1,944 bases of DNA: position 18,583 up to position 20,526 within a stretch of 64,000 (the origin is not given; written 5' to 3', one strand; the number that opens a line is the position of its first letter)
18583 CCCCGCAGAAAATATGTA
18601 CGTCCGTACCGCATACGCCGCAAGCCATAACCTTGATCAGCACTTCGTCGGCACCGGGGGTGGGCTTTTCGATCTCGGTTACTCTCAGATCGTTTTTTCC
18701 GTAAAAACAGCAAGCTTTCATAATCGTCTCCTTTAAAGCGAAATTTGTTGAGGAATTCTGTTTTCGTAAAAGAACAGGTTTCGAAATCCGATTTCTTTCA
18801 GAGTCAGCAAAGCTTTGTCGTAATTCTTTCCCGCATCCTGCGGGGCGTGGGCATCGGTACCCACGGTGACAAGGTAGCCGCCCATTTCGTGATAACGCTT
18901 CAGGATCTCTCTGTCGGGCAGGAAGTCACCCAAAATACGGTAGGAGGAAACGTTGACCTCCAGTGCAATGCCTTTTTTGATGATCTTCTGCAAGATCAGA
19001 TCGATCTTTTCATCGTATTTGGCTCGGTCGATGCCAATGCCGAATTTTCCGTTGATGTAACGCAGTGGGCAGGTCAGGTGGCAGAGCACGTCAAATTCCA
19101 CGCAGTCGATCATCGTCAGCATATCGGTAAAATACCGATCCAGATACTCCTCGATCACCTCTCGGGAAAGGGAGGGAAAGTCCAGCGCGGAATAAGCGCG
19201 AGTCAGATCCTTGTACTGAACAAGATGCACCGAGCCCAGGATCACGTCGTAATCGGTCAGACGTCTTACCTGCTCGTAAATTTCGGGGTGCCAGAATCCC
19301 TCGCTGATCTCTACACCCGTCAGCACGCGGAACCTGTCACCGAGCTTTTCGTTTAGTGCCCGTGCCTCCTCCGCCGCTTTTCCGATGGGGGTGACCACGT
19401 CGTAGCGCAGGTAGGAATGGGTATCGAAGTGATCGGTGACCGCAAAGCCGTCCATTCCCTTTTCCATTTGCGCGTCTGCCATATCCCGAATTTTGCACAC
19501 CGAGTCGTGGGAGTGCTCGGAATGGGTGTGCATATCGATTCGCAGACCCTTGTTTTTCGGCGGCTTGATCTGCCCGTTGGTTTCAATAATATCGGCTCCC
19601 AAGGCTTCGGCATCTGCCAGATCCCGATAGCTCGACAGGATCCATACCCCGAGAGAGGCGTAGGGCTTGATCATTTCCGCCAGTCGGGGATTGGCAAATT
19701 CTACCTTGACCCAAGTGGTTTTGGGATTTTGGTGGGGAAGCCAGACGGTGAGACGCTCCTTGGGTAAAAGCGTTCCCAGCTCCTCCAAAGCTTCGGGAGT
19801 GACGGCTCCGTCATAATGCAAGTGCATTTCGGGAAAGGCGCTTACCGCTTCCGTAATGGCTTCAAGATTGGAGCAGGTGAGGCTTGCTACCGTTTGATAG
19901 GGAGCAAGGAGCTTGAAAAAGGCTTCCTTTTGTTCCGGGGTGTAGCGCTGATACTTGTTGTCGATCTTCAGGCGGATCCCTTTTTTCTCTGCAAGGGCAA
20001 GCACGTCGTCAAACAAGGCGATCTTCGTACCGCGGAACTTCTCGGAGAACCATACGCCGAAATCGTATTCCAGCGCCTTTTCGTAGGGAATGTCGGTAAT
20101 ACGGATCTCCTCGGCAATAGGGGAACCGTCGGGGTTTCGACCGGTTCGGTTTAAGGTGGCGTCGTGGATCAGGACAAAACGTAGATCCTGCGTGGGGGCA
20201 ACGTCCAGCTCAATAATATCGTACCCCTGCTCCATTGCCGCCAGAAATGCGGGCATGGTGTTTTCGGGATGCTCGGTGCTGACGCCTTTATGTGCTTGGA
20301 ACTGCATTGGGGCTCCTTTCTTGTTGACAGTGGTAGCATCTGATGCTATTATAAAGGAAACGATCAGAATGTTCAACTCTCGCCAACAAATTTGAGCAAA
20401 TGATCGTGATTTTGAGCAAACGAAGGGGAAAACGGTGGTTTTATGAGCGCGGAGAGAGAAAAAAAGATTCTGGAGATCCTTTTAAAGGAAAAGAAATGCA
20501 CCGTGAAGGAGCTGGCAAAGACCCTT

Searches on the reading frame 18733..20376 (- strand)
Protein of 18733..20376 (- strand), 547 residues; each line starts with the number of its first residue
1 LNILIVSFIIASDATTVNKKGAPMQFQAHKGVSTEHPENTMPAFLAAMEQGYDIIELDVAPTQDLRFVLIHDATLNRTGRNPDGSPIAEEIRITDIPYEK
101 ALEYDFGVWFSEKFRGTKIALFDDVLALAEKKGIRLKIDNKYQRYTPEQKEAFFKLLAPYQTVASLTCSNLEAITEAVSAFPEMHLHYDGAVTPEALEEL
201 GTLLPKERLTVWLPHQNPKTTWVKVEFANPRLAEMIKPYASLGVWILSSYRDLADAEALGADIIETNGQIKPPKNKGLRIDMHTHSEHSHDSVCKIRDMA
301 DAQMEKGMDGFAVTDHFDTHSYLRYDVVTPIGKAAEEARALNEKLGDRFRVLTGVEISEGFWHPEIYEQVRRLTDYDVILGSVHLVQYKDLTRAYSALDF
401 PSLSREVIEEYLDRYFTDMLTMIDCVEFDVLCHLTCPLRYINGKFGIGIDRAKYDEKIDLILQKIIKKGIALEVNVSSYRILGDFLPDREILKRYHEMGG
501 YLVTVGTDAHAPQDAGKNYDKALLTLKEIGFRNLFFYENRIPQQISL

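Call 24: search_protein_families(library=pfam, proteins=[window:18733-20376:-], max_evalue=0.001)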
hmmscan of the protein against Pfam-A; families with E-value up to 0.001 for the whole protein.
window:18733-20376:- (547 aa): 2 families
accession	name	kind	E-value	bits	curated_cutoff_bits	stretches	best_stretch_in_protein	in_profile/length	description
PF03009.23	GDPD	-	1.4e-21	78.2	23.6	1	29-144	1-110/244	Glycerophosphoryl diester phosphodiesterase family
PF02811.25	PHP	-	2.4e-21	77.2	26.4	1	281-475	1-162/164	PHP domain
